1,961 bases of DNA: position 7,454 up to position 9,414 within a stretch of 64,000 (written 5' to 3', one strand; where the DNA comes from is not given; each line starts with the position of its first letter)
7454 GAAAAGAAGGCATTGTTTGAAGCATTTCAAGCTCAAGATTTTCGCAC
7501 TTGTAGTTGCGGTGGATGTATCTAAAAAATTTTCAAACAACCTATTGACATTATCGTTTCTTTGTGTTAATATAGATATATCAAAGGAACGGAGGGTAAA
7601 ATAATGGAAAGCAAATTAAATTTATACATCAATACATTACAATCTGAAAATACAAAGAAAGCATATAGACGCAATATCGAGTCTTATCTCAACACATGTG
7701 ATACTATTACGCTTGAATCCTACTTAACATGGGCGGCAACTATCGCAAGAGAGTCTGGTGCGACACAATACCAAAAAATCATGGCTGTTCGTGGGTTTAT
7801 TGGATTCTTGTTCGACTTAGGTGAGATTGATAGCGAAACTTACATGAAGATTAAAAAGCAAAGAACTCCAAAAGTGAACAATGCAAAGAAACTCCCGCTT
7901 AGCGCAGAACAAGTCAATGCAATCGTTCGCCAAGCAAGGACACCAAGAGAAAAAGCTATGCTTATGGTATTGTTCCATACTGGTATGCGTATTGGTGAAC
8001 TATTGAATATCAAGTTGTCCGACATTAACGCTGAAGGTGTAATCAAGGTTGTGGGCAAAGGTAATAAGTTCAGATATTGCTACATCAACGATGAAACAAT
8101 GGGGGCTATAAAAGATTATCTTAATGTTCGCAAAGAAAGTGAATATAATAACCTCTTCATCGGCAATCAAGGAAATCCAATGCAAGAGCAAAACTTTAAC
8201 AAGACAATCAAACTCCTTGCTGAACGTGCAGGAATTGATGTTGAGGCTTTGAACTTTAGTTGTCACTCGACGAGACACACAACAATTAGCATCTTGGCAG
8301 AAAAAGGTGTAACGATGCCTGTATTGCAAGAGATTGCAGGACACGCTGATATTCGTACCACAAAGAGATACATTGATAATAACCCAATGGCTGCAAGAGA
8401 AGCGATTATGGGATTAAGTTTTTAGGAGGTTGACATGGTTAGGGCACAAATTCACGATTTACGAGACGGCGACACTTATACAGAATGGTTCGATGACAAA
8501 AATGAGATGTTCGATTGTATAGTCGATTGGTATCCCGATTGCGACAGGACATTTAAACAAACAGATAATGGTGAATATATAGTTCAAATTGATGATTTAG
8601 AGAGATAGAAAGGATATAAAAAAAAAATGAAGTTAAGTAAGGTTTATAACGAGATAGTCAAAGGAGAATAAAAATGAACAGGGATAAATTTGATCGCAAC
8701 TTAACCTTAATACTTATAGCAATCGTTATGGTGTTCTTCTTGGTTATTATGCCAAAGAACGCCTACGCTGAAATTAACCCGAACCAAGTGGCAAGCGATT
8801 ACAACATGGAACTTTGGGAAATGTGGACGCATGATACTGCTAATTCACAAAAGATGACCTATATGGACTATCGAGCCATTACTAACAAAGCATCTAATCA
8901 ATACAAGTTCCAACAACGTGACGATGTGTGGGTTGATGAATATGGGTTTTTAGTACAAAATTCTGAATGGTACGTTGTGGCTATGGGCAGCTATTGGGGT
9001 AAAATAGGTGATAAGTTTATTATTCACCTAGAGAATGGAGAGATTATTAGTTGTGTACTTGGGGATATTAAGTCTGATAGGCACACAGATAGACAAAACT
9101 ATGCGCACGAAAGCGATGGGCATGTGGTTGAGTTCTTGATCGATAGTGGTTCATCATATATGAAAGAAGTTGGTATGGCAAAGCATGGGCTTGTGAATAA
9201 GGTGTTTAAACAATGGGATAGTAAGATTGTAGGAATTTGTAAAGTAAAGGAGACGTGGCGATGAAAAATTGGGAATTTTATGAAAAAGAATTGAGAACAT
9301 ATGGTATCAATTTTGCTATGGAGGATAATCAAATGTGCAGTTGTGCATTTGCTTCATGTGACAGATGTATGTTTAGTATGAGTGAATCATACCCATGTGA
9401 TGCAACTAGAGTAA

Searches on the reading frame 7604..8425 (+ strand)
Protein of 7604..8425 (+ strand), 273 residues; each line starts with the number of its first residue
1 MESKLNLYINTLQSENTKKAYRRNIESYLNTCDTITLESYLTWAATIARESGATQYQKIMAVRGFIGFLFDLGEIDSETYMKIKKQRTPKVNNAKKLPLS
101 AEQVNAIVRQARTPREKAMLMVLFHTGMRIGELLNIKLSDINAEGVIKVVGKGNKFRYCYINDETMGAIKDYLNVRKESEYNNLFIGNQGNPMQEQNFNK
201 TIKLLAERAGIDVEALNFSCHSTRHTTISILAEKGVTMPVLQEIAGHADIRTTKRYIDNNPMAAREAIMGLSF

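Call 39: search_protein_families(library=pfam, proteins=[window:7604-8425:+], max_evalue=0.01)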
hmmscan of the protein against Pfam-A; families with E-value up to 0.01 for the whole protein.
window:7604-8425:+ (273 aa): 1 family
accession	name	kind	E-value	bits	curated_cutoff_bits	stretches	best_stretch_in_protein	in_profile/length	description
PF00589.27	Phage_integrase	-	5.3e-37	127.7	27.1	1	99-260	3-169/172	Phage integrase family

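Call 50: find_related_loci(query=window:7604-8425:+, collection=genome_contigs, flank=8000)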
Query window:7604-8425:+ (273 aa) in genome_contigs; peptide patterns used: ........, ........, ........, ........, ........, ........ (x = any residue, [..] = any of these).
59 stretches matched a pattern; 2 encode a relative of the query (tblastn E <= 1e-3); 2 distinct loci.
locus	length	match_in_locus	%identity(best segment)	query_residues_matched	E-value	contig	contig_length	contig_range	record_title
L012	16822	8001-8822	28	5-256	1e-19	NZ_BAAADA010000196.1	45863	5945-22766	Alkalibacterium indicireducens strain JCM 14232 sequence196, whole genome shotgun sequence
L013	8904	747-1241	28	102-249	3e-11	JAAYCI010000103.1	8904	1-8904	MAG: Oscillospiraceae bacterium isolate AS06rmzACSIP_408 691459_AS06, whole genome shotgun sequence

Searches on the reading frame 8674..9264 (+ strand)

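Call 39: search_protein_families(library=pfam, proteins=[window:8674-9264:+], max_evalue=0.01)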
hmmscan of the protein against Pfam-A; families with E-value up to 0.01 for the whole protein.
window:8674-9264:+ (196 aa): 1 family
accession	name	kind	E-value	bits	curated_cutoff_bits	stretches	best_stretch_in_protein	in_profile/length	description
PF01401.24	Peptidase_M2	-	0.0027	16.9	23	1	42-91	141-190/581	Angiotensin-converting enzyme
